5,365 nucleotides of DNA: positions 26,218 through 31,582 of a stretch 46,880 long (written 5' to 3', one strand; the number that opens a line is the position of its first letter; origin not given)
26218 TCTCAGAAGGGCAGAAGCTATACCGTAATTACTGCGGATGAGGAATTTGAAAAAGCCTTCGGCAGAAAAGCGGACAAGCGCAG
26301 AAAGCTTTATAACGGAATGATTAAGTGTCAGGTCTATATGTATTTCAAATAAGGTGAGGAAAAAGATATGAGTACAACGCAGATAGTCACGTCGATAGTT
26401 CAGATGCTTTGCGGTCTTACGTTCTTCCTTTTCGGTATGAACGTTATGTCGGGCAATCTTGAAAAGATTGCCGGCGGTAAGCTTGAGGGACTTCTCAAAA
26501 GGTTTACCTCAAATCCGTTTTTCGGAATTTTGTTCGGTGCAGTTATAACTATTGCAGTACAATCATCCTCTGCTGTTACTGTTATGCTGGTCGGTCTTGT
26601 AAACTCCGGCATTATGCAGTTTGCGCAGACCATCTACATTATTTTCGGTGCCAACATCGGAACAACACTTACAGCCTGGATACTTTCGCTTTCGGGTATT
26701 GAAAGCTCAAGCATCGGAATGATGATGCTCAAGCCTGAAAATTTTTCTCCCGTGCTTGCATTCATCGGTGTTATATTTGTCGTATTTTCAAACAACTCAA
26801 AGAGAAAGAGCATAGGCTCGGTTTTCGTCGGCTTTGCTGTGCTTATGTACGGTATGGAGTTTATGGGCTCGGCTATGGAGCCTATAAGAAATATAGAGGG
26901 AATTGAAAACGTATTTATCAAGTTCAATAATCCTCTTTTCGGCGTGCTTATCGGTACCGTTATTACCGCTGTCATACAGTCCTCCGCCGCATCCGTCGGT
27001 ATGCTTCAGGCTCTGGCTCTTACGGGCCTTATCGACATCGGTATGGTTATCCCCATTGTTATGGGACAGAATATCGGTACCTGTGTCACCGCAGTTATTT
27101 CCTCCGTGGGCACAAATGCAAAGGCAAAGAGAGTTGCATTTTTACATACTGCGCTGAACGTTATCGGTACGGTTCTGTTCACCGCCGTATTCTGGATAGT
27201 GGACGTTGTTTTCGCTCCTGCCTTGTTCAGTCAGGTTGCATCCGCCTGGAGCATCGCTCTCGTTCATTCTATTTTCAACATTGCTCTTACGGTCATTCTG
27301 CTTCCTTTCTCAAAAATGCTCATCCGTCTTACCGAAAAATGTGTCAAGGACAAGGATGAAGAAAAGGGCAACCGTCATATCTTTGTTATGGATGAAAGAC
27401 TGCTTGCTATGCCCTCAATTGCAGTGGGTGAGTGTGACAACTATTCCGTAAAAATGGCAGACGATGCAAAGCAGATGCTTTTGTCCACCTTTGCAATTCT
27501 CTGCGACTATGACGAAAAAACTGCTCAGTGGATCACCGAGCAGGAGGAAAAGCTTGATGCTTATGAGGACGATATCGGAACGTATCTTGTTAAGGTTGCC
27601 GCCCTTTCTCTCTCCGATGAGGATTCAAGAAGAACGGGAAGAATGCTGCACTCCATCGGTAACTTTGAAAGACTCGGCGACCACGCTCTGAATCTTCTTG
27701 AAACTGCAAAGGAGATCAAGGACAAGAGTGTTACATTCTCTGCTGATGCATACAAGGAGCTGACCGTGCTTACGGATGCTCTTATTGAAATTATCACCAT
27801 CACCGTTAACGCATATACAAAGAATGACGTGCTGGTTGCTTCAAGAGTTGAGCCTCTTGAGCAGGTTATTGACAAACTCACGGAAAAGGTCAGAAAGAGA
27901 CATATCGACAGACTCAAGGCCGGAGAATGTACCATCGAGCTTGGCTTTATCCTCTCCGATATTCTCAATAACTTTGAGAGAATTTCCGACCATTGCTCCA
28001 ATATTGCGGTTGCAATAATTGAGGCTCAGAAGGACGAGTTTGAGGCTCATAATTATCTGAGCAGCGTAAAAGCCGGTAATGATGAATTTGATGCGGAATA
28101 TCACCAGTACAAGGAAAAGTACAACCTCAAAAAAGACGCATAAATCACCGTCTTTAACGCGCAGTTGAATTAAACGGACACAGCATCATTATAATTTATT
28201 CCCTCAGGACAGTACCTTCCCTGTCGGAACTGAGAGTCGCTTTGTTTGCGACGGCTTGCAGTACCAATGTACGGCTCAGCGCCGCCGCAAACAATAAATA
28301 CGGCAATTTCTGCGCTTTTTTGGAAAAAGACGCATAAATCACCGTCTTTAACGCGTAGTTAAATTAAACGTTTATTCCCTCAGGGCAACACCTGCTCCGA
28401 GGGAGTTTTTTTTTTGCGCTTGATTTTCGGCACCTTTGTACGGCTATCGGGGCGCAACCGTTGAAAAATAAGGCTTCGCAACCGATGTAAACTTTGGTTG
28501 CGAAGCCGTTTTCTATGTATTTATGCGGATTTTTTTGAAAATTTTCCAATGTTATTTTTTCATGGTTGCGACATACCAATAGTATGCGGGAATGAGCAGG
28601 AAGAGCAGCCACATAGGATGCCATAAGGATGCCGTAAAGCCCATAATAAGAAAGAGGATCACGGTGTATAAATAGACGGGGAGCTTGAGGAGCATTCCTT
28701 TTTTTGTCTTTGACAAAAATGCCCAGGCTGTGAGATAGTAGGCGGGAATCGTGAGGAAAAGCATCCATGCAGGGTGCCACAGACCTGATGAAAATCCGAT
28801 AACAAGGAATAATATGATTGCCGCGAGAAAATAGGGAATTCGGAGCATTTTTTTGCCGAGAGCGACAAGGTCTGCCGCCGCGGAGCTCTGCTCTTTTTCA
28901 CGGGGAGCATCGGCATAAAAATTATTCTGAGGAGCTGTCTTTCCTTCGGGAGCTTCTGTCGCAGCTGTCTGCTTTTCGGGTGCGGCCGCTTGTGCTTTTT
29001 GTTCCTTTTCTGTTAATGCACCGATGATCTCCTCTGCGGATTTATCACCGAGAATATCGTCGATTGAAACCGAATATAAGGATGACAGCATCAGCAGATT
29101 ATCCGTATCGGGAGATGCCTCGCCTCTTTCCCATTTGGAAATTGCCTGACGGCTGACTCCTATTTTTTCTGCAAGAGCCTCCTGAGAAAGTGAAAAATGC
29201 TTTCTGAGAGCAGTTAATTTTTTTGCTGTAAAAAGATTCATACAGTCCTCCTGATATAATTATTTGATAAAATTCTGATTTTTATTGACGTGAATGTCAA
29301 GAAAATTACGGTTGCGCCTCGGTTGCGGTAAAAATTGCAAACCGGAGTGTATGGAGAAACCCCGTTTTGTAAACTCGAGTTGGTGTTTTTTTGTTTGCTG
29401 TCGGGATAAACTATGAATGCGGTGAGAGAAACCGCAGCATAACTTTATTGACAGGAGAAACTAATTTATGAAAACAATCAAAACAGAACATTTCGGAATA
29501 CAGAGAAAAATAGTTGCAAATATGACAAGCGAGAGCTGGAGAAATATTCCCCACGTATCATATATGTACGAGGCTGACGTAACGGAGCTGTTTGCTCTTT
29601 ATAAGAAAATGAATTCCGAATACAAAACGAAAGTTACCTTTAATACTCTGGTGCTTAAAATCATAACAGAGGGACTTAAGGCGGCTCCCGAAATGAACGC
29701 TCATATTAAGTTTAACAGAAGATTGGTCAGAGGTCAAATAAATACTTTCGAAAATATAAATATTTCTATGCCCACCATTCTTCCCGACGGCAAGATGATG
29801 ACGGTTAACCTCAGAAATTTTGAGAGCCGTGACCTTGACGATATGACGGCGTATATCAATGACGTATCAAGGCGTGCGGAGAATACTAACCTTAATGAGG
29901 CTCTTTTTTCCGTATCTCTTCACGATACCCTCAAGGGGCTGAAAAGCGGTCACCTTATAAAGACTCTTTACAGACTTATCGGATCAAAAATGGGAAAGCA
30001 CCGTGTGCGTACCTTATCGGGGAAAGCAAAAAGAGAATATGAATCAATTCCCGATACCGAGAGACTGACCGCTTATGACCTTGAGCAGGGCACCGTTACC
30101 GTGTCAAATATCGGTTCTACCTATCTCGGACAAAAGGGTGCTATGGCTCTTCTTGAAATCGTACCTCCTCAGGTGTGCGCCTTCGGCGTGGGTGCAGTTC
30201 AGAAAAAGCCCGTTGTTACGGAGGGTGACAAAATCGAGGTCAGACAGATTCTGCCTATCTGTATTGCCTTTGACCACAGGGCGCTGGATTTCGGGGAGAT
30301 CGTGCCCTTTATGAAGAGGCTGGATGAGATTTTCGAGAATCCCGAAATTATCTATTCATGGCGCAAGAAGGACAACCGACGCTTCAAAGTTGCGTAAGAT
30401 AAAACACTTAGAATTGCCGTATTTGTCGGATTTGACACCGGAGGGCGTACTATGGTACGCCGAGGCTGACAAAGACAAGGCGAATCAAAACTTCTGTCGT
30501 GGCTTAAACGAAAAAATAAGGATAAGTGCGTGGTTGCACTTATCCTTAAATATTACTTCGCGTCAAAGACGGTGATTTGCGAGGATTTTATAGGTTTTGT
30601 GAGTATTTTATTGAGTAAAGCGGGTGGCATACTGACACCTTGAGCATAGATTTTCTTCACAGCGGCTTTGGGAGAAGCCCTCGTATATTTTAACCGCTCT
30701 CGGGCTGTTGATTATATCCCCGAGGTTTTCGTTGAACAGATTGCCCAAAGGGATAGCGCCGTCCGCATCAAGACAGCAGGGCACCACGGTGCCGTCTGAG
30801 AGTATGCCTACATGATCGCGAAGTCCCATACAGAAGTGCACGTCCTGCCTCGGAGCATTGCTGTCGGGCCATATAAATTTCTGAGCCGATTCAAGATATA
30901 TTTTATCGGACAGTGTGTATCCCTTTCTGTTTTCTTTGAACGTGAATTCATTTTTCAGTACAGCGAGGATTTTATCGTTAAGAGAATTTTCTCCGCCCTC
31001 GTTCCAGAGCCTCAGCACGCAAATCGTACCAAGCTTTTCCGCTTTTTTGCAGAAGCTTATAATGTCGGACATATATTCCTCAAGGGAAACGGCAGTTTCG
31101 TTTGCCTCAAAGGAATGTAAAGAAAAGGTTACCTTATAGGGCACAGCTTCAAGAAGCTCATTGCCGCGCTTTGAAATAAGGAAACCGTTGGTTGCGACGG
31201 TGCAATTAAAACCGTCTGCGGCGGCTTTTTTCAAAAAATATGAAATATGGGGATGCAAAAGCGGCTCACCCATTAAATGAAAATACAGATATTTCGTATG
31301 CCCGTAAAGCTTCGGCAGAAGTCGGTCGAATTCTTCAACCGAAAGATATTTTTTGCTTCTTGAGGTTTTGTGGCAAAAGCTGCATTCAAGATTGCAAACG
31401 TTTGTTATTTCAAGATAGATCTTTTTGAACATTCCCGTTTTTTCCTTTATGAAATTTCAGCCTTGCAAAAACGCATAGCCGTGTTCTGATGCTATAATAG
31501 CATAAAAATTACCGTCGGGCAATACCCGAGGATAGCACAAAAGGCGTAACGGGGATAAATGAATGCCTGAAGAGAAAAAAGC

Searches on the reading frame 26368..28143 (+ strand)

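Call 51: search_protein_families(library=pfam, proteins=[window:26368-28143:+], max_evalue=0.00001)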
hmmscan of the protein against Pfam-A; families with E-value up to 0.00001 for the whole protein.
window:26368-28143:+ (591 aa): 2 families
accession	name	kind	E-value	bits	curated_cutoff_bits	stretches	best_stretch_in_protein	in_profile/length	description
PF02690.20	Na_Pi_cotrans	-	9.3e-60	201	29.1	2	19-167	1-136/137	Na+/Pi-cotransporter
PF01895.24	PhoU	-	1e-24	87.2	23.5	2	362-446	3-88/89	PhoU domain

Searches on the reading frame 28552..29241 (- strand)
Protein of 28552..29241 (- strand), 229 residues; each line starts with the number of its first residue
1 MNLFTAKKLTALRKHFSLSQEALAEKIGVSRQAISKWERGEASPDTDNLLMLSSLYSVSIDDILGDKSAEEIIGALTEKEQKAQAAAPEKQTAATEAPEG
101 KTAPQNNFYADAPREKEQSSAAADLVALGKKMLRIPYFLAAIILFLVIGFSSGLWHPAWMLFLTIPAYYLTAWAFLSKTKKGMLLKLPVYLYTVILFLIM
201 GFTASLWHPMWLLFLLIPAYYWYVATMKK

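Call 12: search_protein_families(library=pfam, proteins=[window:28552-29241:-])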
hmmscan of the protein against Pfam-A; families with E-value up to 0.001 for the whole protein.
window:28552-29241:- (229 aa): 5 families
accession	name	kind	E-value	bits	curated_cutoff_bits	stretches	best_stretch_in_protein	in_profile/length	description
PF01381.28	HTH_3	-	1.7e-16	60.4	23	1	11-63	3-55/55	Helix-turn-helix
PF12844.13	HTH_19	-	3.3e-08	33.7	30.2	1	7-63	2-58/64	Helix-turn-helix domain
PF13560.12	HTH_31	-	1.7e-07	31.8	27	1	9-59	6-57/64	Helix-turn-helix domain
PF13443.12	HTH_26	-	1.5e-06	28.8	22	1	9-65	2-59/63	Cro/C1-type HTH DNA-binding domain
PF15943.11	YdaS_toxin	-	0.00068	19.9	30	0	19-39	10-30/65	Bacterial toxin YdaS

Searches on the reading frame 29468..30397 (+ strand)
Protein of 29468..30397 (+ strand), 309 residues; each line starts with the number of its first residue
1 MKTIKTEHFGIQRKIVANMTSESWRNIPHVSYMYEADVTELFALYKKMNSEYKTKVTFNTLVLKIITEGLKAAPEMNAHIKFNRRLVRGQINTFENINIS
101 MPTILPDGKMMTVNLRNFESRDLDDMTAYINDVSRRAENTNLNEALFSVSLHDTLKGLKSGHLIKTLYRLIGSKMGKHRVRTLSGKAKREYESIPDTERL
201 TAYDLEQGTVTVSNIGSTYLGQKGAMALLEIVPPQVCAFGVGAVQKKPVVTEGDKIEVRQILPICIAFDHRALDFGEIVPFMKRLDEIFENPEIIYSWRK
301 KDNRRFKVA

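Call 12: search_protein_families(library=pfam, proteins=[window:29468-30397:+])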
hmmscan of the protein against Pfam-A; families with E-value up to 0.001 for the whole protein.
window:29468-30397:+ (309 aa): 1 family
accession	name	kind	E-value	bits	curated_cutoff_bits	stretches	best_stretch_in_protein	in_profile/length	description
PF00198.28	2-oxoacid_dh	-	4.2e-44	151.2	23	2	8-144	9-142/232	2-oxoacid dehydrogenases acyltransferase (catalytic domain)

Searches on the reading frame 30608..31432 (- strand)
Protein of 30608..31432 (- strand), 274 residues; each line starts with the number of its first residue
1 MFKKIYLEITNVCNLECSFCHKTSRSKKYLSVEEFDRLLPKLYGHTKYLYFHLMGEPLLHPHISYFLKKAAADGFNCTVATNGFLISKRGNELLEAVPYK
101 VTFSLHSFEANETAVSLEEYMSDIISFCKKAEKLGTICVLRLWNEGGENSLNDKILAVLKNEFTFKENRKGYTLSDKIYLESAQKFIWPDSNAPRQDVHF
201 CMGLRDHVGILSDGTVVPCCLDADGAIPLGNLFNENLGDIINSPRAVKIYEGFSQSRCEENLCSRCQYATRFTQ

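Call 12: search_protein_families(library=pfam, proteins=[window:30608-31432:-])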
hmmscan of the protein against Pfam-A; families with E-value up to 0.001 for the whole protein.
window:30608-31432:- (274 aa): 2 families
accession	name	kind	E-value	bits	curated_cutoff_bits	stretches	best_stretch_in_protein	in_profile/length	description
PF13186.11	SPASM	-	5e-13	49.6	21.5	1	201-267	1-67/67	Iron-sulfur cluster-binding domain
PF04055.27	Radical_SAM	-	3.5e-12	47.3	29.5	1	8-139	2-145/166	Radical SAM superfamily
